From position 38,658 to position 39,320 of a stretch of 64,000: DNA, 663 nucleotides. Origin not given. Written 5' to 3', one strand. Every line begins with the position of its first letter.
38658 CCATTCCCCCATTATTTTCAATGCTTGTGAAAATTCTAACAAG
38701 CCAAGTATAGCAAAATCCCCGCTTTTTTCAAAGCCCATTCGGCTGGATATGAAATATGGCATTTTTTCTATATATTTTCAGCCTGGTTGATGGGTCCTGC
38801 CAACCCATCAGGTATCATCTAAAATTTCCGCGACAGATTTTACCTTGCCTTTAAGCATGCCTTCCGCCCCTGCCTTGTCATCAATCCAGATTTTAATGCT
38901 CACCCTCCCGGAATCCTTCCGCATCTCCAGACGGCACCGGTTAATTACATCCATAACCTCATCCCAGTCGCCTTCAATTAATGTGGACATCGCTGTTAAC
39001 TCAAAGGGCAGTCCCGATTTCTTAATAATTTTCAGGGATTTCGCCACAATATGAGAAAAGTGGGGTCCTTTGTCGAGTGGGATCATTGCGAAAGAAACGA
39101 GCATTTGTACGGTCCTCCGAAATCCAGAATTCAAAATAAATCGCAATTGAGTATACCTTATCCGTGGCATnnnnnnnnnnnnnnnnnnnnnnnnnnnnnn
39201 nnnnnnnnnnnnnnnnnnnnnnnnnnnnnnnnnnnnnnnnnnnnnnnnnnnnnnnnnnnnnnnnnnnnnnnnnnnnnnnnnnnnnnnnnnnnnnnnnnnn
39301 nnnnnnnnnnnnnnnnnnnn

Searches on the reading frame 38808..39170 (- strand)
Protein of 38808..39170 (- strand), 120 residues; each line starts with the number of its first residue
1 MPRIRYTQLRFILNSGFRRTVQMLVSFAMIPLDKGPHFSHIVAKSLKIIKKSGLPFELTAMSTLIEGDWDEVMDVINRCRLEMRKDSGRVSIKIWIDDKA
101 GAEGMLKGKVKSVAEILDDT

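Call 13: search_protein_families(library=pfam, proteins=[window:38808-39170:-])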
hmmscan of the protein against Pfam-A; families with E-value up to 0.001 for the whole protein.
window:38808-39170:- (120 aa): 2 families
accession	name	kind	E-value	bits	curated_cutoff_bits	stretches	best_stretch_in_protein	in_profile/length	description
PF01910.22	Thiamine_BP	-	1.8e-25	89.1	24.9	1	25-113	1-91/92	Thiamine-binding protein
PF07615.16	Ykof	-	0.00032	21.6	21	1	26-88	5-66/81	YKOF-related Family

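Call 20: find_encoding_contigs(protein=window:38808-39170:-, flank=10000, max_places=10)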
Protein window:38808-39170:- (120 aa): no gene with exactly this product is on record in the collection.

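Call 47: find_homologous_proteins(query=window:38808-39170:-, max_evalue=1e-30)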
Query window:38808-39170:- (120 aa): 27 proteins with E <= 1e-30 among 96 candidates.
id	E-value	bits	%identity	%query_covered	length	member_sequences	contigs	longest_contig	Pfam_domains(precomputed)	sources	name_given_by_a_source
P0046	1.3e-50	188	91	82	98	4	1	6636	PF01910.23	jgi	jgi:uncharacterized protein (TIGR00106 family)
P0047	1.0e-47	179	88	82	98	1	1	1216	PF07615.17,PF01910.23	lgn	-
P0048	1.2e-46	175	89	78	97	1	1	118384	PF01910.23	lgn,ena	-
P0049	2.5e-43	165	77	81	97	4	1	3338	PF01910.23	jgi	jgi:uncharacterized protein (TIGR00106 family)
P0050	1.5e-39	153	73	81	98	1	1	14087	PF01910.23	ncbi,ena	-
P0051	8.5e-39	150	73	81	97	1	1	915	PF01910.23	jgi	jgi:uncharacterized protein (TIGR00106 family)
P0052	5.7e-38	148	71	81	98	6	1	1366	PF01910.23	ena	-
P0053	1.1e-37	147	73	81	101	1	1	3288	PF01910.23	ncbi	ncbi:MAG: MTH1187 family thiamine-binding protein, partial [bacterium]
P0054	1.6e-37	146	75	80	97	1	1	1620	PF01910.23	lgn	-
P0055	1.8e-37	146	70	81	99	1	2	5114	PF01910.23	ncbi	-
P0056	7.5e-37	144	70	80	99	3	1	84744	PF01910.23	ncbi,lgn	-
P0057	9.7e-37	144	75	78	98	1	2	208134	PF01910.23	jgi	-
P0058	2.5e-36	142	69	79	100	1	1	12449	PF01910.23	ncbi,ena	-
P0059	3.0e-36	142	69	79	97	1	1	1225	PF07615.17,PF01910.23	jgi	jgi:uncharacterized protein (TIGR00106 family)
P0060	6.1e-36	141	74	80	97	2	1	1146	PF01910.23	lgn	-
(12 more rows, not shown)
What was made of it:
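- Copy B lies about 310 nt upstream of an MTH1187/Thiamine_BP gene (calls 13, 47).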

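Call 48: find_encoding_contigs(protein=P0046, flank=5000, max_places=6)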
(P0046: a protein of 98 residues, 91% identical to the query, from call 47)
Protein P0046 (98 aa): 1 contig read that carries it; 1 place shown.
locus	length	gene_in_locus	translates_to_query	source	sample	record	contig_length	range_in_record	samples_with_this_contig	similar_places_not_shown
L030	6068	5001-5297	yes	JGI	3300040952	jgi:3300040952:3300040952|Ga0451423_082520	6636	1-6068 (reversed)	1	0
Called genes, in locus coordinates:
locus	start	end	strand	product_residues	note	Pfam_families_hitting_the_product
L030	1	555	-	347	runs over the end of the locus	PF08100:Dimerisation, PF00891:Methyltransf_2, PF13489:Methyltransf_23, PF08241:Methyltransf_11 (weak), PF08242:Methyltransf_12, PF13649:Methyltransf_25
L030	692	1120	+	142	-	PF13620:CarboxypepD_reg (weak)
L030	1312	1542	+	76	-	-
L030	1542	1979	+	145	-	PF13650:Asp_protease_2 (weak), PF13975:gag-asp_proteas (weak)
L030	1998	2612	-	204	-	PF07973:tRNA_SAD (weak), PF02272:DHHA1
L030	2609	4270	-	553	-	PF01411:tRNA-synt_2c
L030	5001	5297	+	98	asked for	PF01910:Thiamine_BP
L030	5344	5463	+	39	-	-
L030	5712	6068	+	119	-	?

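Call 49: find_encoding_contigs(protein=window:38808-39104:-, flank=5000, max_places=6)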
Protein window:38808-39104:- (98 aa): 4 contigs read that carry it; 2 places shown.
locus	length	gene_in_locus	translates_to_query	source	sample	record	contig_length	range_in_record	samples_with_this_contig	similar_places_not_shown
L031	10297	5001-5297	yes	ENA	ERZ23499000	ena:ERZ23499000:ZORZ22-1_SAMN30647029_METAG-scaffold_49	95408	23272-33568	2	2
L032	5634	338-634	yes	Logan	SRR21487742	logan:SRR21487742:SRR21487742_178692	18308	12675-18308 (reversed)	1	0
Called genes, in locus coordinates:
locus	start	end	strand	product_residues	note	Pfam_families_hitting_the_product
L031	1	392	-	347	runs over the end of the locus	PF08100:Dimerisation, PF06080:DUF938 (faint), PF00891:Methyltransf_2, PF13489:Methyltransf_23 (weak), PF08242:Methyltransf_12 (weak), PF13649:Methyltransf_25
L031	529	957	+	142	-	PF13620:CarboxypepD_reg (weak)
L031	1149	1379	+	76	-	-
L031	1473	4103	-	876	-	PF01411:tRNA-synt_2c, PF07973:tRNA_SAD, PF02272:DHHA1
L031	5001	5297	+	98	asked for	PF01910:Thiamine_BP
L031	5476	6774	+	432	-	PF07690:MFS_1, PF13347:MFS_2 (weak), PF07690:MFS_1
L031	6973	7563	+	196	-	PF01618:MotA_ExbB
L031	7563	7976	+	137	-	PF02472:ExbD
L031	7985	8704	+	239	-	PF13103:TonB_2, PF03544:TonB_C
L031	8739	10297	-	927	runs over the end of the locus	-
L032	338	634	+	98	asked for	PF01910:Thiamine_BP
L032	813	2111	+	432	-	PF07690:MFS_1, PF13347:MFS_2 (weak), PF07690:MFS_1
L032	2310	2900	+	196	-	PF01618:MotA_ExbB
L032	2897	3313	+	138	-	PF02472:ExbD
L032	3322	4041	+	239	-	PF13103:TonB_2, PF03544:TonB_C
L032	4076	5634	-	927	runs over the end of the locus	-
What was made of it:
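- Tried and rejected: Exact look-up of the 120-aa Thiamine_BP ORF failed because the real gene is 98 aa (calls 20, 47, 49).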
